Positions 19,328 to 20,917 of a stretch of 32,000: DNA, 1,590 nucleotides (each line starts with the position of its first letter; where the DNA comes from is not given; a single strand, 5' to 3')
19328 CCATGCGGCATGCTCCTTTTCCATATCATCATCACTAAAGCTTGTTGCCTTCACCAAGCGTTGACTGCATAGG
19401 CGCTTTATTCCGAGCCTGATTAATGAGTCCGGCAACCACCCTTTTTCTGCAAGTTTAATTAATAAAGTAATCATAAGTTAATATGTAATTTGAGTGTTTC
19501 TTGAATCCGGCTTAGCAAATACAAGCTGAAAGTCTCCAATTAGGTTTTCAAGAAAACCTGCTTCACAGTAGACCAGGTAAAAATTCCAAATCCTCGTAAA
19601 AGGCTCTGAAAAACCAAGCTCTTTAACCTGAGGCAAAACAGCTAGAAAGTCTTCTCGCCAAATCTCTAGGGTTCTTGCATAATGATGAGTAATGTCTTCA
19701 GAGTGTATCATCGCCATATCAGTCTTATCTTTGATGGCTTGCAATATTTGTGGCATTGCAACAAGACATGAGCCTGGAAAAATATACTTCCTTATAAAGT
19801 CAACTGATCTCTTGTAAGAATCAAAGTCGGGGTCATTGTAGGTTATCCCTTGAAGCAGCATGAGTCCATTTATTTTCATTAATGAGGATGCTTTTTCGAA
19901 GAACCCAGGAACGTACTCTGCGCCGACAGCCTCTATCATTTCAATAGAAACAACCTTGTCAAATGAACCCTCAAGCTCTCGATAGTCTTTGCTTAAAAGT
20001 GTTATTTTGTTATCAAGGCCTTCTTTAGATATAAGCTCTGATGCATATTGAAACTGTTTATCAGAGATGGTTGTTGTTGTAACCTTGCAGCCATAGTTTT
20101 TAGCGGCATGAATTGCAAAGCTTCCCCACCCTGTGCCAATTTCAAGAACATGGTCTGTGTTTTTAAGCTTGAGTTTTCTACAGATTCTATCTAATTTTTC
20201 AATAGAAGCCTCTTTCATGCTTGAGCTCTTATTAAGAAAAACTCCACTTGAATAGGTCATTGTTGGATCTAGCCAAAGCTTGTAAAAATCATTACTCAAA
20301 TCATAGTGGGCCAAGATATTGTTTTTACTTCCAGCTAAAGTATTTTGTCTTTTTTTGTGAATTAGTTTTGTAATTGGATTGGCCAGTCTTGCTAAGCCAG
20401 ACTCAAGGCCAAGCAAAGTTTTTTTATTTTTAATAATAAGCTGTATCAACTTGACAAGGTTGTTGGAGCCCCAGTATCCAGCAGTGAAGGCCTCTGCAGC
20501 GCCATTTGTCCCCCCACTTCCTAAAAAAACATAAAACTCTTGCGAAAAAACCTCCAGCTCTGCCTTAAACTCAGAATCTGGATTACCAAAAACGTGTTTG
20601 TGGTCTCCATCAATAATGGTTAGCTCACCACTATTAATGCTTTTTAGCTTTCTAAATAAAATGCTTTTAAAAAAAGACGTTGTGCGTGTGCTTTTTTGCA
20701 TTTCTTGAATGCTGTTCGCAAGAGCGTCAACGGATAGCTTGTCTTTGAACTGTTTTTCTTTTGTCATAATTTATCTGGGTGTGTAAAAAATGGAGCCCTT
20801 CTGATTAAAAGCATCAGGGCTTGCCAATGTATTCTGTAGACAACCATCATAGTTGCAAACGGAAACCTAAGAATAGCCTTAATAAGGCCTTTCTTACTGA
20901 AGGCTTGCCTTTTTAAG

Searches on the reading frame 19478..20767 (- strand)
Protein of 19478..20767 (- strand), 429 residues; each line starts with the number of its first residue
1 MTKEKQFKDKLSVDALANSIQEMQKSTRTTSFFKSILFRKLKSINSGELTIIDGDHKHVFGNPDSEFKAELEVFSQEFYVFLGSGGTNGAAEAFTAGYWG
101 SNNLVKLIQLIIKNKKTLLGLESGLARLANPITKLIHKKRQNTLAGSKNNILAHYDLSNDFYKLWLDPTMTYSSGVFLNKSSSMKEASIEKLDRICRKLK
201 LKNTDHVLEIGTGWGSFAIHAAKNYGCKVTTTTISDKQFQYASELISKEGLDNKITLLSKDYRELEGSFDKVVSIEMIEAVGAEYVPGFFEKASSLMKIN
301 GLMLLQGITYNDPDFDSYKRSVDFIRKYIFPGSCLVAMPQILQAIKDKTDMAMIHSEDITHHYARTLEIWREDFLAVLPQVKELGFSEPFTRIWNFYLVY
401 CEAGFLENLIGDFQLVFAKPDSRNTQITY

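Call 40: search_protein_families(library=pfam, proteins=[window:19478-20767:-], max_evalue=0.0001)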
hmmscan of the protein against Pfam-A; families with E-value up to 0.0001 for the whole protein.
window:19478-20767:- (429 aa): 8 families
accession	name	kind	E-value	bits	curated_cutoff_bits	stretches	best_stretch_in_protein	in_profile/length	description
PF02353.26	CMAS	-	2.8e-79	266.7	27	1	148-411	7-269/273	Mycolic acid cyclopropane synthetase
PF13649.12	Methyltransf_25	-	1.6e-11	45.2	27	1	207-301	1-97/97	Methyltransferase domain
PF08241.18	Methyltransf_11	-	9.4e-09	36.2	21.2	1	208-304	1-94/95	Methyltransferase domain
PF08242.18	Methyltransf_12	-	3.4e-08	34.6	30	1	208-302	1-97/98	Methyltransferase domain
PF13489.12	Methyltransf_23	-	4.8e-08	33.3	27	1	191-312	12-123/164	Methyltransferase domain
PF13847.12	Methyltransf_31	-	2.5e-07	30.9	27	1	203-308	3-112/145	Methyltransferase domain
PF00107.32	ADH_zinc_N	-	1.1e-05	25.9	31.8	1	215-318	3-100/129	Zinc-binding dehydrogenase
PF06080.18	DUF938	-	4.9e-05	23.6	27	0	201-307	22-139/202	Protein of unknown function (DUF938)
